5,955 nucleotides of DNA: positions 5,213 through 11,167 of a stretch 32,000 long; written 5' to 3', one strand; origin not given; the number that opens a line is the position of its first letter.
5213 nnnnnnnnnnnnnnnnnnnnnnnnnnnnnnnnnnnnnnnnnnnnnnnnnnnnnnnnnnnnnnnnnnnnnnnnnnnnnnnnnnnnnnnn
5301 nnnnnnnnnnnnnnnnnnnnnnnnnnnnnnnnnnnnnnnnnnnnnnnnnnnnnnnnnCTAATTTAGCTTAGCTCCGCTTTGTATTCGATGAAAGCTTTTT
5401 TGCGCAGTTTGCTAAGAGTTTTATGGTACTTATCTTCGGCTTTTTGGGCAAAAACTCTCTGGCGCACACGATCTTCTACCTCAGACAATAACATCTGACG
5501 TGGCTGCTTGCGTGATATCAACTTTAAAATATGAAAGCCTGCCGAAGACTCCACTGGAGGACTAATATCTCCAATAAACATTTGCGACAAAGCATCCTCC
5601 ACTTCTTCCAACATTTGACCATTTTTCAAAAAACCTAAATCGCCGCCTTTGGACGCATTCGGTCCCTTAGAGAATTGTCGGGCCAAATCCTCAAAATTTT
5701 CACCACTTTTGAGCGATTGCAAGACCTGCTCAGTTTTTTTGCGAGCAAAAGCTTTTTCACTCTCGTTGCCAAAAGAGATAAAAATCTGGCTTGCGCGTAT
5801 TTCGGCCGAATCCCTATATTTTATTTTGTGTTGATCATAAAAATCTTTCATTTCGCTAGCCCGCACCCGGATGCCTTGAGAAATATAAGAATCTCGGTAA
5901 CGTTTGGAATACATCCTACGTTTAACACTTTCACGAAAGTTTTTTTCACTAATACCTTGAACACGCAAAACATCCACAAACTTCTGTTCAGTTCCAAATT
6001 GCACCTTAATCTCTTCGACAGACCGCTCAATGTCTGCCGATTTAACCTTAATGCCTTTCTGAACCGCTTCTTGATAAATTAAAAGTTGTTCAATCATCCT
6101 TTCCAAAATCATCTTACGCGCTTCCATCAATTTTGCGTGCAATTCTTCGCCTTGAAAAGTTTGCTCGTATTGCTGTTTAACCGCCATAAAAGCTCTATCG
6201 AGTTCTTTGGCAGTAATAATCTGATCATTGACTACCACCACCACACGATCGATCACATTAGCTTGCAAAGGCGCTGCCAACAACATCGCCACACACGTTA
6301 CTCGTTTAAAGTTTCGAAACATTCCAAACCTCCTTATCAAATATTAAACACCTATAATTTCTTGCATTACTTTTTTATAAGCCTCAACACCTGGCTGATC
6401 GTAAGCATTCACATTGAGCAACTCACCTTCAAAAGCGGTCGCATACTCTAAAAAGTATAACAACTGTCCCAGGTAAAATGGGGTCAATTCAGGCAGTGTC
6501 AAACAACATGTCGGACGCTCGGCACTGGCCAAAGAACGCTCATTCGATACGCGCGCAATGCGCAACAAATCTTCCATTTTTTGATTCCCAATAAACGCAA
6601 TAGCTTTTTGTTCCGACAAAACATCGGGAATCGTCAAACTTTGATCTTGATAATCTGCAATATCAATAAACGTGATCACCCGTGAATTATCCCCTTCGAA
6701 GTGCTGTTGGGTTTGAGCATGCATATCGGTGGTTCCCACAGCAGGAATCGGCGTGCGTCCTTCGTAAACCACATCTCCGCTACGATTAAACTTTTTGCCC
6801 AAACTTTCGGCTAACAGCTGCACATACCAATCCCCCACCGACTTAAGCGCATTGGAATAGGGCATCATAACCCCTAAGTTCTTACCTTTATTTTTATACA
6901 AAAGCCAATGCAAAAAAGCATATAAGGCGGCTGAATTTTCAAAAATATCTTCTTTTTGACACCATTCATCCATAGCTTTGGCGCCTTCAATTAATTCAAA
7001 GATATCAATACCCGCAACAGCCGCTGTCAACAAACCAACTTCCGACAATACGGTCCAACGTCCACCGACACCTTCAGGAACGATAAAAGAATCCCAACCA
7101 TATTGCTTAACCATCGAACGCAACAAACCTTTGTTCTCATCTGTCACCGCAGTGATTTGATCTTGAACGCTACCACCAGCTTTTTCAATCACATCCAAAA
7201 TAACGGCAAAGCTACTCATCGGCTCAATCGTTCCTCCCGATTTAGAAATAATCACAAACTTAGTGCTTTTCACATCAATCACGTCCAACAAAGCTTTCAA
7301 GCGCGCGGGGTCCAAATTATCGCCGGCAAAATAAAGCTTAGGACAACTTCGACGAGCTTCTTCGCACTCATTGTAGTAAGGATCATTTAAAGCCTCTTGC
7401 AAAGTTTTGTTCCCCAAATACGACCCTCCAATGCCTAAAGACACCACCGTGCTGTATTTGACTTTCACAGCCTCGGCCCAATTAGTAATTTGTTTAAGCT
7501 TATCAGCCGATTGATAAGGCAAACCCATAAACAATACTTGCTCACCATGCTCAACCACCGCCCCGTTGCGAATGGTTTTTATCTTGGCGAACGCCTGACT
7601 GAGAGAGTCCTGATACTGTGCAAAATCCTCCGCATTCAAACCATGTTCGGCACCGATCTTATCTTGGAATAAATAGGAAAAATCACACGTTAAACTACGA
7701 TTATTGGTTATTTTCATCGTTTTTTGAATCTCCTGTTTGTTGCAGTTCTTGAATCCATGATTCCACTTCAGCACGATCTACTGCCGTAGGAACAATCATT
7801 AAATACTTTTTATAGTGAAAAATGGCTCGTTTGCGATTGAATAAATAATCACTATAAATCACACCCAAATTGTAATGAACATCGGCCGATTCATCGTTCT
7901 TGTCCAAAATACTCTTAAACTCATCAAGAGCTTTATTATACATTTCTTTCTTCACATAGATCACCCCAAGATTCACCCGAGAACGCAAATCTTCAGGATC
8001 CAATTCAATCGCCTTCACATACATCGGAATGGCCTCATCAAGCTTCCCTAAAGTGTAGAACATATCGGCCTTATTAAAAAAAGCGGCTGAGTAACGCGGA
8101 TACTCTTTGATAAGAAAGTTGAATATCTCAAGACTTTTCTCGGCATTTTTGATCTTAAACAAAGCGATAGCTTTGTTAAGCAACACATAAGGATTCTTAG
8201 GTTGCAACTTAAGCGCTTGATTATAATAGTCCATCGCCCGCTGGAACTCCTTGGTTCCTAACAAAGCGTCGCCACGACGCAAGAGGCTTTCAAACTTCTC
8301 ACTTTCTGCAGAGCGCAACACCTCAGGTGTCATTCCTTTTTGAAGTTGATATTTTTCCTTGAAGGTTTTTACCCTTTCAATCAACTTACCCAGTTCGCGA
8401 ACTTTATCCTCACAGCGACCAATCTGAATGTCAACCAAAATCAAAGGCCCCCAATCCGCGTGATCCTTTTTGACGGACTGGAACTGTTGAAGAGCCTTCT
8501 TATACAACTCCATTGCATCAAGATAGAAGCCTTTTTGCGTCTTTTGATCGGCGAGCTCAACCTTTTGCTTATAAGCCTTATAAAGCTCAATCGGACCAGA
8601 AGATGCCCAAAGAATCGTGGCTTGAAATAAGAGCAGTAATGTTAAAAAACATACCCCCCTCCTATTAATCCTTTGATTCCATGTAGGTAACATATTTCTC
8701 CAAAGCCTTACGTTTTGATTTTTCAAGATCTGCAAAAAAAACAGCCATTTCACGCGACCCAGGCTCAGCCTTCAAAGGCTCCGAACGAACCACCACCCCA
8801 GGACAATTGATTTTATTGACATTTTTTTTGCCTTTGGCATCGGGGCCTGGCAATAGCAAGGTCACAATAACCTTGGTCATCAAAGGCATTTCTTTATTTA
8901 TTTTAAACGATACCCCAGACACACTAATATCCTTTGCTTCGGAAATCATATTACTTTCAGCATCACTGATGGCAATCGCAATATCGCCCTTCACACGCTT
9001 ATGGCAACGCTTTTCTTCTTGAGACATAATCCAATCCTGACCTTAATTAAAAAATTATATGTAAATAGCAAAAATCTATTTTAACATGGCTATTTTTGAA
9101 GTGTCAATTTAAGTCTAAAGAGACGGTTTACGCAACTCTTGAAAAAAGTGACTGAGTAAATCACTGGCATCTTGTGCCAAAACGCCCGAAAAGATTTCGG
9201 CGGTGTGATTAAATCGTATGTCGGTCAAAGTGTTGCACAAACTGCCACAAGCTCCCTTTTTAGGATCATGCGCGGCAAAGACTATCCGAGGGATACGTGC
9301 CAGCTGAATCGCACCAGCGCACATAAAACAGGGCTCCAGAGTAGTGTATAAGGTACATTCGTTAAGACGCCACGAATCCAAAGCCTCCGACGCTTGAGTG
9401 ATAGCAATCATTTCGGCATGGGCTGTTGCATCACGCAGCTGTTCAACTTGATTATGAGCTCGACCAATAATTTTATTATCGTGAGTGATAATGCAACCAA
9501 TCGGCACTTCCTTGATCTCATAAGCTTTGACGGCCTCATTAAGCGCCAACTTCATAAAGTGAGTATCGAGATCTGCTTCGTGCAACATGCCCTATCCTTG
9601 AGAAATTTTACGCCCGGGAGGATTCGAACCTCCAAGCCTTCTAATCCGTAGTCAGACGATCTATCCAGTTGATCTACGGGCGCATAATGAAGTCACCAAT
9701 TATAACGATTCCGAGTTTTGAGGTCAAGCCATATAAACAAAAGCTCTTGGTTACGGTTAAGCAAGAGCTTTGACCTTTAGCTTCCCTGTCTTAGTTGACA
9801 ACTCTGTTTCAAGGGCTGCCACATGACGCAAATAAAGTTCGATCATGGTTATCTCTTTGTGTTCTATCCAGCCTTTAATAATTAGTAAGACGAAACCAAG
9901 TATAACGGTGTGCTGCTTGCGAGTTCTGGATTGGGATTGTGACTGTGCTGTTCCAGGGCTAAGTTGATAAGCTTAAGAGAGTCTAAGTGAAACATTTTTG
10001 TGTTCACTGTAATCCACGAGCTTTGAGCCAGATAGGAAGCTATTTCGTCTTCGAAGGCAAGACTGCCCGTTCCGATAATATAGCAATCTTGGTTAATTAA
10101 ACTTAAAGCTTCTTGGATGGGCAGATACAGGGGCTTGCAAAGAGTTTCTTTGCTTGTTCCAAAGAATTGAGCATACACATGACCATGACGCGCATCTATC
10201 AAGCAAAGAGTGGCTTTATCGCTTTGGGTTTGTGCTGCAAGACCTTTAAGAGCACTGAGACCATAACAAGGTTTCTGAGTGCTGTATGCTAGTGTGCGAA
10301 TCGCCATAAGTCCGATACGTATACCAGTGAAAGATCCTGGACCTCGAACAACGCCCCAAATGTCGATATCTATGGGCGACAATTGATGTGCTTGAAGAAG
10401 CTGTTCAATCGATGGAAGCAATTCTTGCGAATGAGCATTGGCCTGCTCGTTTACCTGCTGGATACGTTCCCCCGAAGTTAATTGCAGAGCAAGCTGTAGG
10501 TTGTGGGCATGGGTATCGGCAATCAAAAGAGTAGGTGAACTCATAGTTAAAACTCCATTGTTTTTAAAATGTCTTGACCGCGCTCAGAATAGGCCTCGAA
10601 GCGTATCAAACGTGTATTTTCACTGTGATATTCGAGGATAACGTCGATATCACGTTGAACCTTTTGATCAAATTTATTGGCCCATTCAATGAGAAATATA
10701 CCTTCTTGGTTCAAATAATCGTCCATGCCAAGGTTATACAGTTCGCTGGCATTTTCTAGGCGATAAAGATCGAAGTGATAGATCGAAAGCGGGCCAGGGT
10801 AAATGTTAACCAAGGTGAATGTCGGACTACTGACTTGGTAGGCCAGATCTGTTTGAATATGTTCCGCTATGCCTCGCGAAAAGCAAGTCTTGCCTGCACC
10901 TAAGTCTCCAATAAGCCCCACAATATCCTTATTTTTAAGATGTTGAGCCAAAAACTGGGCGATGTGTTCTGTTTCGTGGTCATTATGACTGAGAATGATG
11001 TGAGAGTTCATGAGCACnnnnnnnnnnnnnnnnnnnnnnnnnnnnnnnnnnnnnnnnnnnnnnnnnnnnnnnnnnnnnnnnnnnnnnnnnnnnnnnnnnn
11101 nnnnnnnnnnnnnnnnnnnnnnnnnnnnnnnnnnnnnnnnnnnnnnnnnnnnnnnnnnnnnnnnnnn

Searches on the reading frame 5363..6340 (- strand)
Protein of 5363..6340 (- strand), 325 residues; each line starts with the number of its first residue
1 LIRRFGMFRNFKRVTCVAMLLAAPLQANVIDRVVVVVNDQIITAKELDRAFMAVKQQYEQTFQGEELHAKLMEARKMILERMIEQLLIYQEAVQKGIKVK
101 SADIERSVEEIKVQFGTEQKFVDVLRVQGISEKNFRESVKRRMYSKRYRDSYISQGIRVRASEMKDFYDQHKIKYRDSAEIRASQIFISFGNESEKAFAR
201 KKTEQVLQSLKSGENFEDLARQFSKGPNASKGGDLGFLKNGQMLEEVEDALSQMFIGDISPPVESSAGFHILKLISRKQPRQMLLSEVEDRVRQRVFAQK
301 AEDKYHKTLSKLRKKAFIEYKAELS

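Call 44: search_protein_families(library=pfam, proteins=[window:5363-6340:-], max_evalue=0.0001)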
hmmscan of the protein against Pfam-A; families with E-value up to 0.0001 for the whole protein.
window:5363-6340:- (325 aa): 6 families
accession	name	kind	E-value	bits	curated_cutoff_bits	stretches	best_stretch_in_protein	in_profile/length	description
PF13616.12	Rotamase_3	-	1.9e-22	80.4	22.5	1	177-277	12-115/116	PPIC-type PPIASE domain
PF00639.27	Rotamase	-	6.9e-22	78.7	21.7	1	187-275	3-96/97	PPIC-type PPIASE domain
PF13624.11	SurA_N_3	-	1.2e-16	61.4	27.2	1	32-146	39-159/162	SurA-like N-terminal domain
PF09312.16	SurA_N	-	8.4e-15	55.4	30.8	1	30-147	1-116/118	SurA N-terminal domain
PF13145.12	Rotamase_2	-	5.2e-14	53.5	27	1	161-290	3-121/121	PPIC-type PPIASE domain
PF13623.11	SurA_N_2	-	2.3e-08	34.5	28.5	1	31-116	40-130/145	SurA-like N-terminal domain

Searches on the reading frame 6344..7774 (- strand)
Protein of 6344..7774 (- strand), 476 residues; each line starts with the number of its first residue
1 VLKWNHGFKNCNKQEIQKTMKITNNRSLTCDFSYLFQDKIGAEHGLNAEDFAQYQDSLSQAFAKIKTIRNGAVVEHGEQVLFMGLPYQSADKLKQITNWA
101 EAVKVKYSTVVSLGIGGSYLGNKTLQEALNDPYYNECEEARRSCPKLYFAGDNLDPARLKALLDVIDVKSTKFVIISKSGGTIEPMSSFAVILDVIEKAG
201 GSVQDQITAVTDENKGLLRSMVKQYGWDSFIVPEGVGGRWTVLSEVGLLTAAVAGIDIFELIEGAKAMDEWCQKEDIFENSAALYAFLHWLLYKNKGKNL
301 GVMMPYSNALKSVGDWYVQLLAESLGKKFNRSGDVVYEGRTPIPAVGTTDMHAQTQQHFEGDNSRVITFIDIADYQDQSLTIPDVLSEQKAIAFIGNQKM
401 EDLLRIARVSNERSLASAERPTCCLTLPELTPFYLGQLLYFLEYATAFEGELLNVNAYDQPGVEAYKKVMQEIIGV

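Call 44: search_protein_families(library=pfam, proteins=[window:6344-7774:-], max_evalue=0.0001)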
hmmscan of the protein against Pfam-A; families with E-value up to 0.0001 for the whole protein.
window:6344-7774:- (476 aa): 1 family
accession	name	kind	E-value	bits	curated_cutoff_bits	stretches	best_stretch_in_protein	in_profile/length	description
PF00342.24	PGI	-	3.7e-37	128.5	22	1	98-473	87-465/486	Phosphoglucose isomerase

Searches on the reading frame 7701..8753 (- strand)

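Call 44: search_protein_families(library=pfam, proteins=[window:7701-8753:-], max_evalue=0.0001)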
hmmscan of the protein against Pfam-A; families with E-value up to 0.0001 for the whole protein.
window:7701-8753:- (350 aa): 18 families
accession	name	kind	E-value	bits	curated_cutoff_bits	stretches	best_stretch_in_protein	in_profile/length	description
PF00515.34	TPR_1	-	8.7e-25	85.9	27.8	2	223-255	2-34/34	Tetratricopeptide repeat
PF07719.23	TPR_2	-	9.3e-23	78.9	27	2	155-187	2-34/34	Tetratricopeptide repeat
PF13414.12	TPR_11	-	6.1e-22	77.5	26.8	1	230-269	2-41/42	TPR repeat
PF13181.12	TPR_8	-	7.3e-20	69.8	25.7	1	224-255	3-34/34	Tetratricopeptide repeat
PF13424.12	TPR_12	-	5.2e-18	65.5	30.1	1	202-253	24-76/77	Tetratricopeptide repeat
PF14559.12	TPR_19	-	1e-17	64.6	25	2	236-293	5-62/68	Tetratricopeptide repeat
PF13431.12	TPR_17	-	3.6e-17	61.6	24.4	0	245-276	2-33/34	Tetratricopeptide repeat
PF13432.12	TPR_16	-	1.4e-16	61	32.7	1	193-255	2-64/65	Tetratricopeptide repeat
PF13428.12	TPR_14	-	1.8e-15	56.3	23.5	1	155-196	2-43/44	Tetratricopeptide repeat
PF13174.12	TPR_6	-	2.9e-13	50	26.3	0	189-219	1-31/33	Tetratricopeptide repeat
PF24575.1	TPR_Slam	-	6.2e-09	36.7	35.2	0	155-206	46-99/104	Surface lipoprotein assembly modifier, N-terminal TPR repeats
PF13371.12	TPR_9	-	1e-08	35.5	35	0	165-219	6-60/73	Tetratricopeptide repeat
PF13176.12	TPR_7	-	3.1e-07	30.4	27.9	0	224-255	1-34/36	Tetratricopeptide repeat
PF12895.13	ANAPC3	-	8.1e-07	29.7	27.2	0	149-210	18-78/82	Anaphase-promoting complex, cyclosome, subunit 3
PF25063.1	ARM_TT21_C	-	2e-05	25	35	0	174-297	41-171/209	Tetratricopeptide repeat protein 21 C-terminal ARM domain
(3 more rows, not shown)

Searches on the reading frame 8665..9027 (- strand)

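Call 44: search_protein_families(library=pfam, proteins=[window:8665-9027:-], max_evalue=0.0001)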
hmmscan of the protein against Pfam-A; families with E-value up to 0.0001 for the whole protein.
window:8665-9027:- (120 aa): 1 family
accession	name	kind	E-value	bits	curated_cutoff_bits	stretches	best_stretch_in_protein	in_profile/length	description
PF07238.19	PilZ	-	1.1e-09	38.9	22.5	1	5-113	1-100/102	PilZ domain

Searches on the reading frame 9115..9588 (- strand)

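Call 44: search_protein_families(library=pfam, proteins=[window:9115-9588:-], max_evalue=0.0001)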
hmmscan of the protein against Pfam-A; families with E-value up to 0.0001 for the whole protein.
window:9115-9588:- (157 aa): 2 families
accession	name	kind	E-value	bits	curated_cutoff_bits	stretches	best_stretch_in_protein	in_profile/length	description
PF14437.12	MafB19-deam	-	2.6e-40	138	27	1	9-153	4-142/142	MafB19-like deaminase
PF00383.29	dCMP_cyt_deam_1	-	2.3e-30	104.9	25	1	8-105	4-101/102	Cytidine and deoxycytidylate deaminase zinc-binding region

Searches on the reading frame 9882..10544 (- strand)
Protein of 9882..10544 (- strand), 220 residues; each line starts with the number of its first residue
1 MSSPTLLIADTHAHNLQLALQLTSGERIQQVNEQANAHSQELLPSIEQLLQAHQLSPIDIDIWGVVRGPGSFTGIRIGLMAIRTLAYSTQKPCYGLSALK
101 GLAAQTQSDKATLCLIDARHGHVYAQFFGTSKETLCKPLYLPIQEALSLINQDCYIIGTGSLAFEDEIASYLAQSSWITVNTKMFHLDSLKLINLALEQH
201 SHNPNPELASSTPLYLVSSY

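Call 44: search_protein_families(library=pfam, proteins=[window:9882-10544:-], max_evalue=0.0001)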
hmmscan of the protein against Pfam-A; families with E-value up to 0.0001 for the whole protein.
window:9882-10544:- (220 aa): 1 family
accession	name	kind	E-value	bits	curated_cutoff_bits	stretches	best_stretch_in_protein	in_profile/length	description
PF00814.31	TsaD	-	8.4e-24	85.1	24.8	1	35-149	26-150/264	tRNA N6-adenosine threonylcarbamoyltransferase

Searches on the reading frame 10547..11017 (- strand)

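Call 45: search_protein_families(library=pfam, proteins=[window:10547-11017:-], max_evalue=0.0001)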
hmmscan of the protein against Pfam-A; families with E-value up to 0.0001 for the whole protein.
window:10547-11017:- (156 aa): 1 family
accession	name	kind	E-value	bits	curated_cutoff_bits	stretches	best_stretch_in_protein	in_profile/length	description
PF02367.23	TsaE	-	1.8e-36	125.3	26.6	1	11-136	2-126/128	Threonylcarbamoyl adenosine biosynthesis protein TsaE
